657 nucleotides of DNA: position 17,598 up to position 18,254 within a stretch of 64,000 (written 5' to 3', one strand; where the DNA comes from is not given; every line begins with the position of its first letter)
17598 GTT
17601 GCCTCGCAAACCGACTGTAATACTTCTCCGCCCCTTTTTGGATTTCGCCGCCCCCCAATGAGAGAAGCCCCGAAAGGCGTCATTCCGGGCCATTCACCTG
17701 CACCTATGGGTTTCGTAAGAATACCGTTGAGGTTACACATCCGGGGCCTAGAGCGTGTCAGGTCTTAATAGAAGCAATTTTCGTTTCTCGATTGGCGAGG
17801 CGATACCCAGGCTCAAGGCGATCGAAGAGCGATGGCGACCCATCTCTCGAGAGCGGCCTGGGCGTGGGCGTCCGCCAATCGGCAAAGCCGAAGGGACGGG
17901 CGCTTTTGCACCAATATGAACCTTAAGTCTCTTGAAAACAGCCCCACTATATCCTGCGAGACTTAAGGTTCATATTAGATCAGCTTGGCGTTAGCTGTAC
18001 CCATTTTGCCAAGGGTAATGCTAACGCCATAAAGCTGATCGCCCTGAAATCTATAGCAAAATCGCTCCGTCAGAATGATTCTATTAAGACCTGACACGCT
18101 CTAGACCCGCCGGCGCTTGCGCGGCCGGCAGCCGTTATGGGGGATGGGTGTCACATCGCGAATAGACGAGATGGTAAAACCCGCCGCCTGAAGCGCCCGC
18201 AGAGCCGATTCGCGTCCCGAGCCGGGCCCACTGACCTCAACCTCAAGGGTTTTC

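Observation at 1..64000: Intergenic space is saturated with at least six families of nested palindromic MITE-like elements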

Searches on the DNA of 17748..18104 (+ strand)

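Call 70: search_dna_similar(query=window:17748-18104:+, collection=plasmids, mode=distant, max_evalue=0.001, max_rows=10)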
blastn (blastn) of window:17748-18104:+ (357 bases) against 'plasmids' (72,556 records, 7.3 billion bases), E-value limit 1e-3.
No match.
